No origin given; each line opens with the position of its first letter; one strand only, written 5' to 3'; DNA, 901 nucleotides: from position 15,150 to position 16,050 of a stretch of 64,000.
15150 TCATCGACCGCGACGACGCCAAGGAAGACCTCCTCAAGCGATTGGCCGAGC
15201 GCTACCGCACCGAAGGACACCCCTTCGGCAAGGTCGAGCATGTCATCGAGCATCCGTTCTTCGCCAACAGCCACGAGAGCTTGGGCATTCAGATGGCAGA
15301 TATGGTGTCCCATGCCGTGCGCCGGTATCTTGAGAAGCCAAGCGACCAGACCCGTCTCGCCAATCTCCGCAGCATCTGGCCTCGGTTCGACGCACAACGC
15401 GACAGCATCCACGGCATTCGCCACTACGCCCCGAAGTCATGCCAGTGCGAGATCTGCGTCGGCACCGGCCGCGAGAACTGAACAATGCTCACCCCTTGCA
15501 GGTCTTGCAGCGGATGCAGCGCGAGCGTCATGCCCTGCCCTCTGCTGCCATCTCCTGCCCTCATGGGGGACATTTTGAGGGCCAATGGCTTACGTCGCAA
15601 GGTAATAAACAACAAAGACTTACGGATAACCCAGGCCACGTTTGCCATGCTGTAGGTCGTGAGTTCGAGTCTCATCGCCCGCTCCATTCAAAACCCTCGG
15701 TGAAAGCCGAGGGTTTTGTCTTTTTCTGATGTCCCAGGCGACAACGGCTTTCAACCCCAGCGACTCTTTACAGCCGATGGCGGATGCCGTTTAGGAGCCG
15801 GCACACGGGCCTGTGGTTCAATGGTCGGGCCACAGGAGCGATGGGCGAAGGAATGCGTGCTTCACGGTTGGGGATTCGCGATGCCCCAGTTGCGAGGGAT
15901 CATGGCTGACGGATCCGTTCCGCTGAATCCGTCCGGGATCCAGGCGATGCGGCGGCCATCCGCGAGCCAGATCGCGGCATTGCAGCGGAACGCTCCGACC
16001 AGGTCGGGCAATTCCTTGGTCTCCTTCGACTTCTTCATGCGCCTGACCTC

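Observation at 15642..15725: tRNA-Gly(GCC) 3' half plus its terminator: an integration scar marking the right edge of an acquired segment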

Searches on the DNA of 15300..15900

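Call 90: search_rna_families(source=window, start=15300, end=15900, threshold=evalue, max_evalue=1)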
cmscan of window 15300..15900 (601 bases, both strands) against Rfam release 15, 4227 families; matches with E-value up to 1: 2.
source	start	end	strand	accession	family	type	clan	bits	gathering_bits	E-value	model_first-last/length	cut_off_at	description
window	15689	15722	-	RF02621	BSnc120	Gene; sRNA;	-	22.3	114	0.016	37-70/88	no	Brucella sRNA 120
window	15632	15726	+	RF01772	rnk_pseudo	Cis-reg; leader;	-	20.1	55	0.64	1-108/108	no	Pseudomonas rnk leader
